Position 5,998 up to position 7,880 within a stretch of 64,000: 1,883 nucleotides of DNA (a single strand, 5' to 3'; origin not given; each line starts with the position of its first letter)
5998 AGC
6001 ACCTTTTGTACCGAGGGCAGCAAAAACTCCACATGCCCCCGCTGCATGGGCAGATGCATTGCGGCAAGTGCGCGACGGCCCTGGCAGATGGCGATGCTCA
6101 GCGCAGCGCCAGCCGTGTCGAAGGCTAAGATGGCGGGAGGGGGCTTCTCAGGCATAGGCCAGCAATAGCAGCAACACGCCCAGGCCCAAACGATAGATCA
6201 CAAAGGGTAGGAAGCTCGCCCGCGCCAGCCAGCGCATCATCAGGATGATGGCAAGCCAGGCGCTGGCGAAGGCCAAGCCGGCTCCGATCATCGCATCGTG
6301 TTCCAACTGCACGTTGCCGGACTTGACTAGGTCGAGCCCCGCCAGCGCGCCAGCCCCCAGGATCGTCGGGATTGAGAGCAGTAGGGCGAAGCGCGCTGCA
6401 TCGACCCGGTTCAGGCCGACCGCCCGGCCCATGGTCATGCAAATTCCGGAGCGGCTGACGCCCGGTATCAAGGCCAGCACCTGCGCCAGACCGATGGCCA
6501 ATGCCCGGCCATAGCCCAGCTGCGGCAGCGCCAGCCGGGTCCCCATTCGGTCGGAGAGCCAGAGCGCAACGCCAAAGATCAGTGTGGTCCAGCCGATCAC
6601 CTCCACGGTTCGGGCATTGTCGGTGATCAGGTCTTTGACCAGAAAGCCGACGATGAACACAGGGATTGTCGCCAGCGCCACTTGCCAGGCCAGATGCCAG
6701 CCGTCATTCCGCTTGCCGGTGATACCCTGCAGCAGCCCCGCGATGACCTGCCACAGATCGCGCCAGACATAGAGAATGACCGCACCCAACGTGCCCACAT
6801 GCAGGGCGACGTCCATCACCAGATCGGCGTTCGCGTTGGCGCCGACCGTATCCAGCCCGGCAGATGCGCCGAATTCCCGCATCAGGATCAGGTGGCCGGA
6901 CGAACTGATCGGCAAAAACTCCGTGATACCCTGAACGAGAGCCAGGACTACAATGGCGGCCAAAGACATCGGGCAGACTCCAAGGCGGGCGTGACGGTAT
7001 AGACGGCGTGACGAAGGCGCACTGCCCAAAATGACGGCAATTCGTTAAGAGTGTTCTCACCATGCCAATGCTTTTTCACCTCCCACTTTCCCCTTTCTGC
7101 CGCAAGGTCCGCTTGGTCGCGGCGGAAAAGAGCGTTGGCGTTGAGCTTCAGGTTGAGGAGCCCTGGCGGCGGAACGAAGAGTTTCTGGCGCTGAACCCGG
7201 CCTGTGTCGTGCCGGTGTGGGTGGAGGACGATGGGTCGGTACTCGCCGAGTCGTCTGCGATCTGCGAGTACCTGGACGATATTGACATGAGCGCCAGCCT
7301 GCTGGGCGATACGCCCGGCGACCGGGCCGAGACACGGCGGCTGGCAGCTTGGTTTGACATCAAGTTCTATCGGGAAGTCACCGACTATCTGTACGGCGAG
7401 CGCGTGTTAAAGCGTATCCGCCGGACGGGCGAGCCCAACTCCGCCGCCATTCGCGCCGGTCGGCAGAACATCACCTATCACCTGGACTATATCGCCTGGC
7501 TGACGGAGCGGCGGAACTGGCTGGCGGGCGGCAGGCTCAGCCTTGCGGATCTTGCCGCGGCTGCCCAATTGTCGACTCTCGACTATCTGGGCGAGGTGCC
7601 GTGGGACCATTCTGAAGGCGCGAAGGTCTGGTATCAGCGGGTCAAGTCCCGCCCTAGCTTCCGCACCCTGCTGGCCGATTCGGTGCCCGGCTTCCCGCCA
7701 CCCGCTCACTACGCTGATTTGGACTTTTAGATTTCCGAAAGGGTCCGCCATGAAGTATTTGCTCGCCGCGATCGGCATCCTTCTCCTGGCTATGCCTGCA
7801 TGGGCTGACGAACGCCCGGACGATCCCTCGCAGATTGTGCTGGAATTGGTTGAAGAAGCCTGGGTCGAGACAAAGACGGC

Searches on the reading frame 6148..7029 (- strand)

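Call 33: search_protein_families(library=pfam, proteins=[window:6148-7029:-], max_evalue=0.00001)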
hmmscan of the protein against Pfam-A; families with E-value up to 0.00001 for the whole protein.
window:6148-7029:- (293 aa): 1 family
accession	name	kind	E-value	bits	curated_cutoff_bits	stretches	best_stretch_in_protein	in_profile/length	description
PF02673.24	BacA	-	2.8e-73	247.2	33.4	1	27-286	2-257/257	Bacitracin resistance protein BacA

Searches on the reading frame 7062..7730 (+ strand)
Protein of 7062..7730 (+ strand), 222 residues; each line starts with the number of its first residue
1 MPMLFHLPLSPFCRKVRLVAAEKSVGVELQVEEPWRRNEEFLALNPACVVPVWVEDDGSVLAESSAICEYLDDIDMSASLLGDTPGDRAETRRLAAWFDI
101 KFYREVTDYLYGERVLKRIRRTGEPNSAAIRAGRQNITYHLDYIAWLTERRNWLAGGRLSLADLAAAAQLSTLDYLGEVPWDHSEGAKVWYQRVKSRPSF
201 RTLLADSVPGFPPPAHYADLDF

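Call 33: search_protein_families(library=pfam, proteins=[window:7062-7730:+], max_evalue=0.00001)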
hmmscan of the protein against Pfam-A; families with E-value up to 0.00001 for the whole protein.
window:7062-7730:+ (222 aa): 3 families
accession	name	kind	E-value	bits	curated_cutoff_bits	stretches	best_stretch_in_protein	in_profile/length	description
PF13409.12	GST_N_2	-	2.7e-19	70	25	1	10-73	2-69/70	Glutathione S-transferase, N-terminal domain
PF13417.12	GST_N_3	-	3e-16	59.9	22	1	4-73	1-69/75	Glutathione S-transferase, N-terminal domain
PF02798.26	GST_N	-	3.4e-09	37.3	20.9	1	4-72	5-75/76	Glutathione S-transferase, N-terminal domain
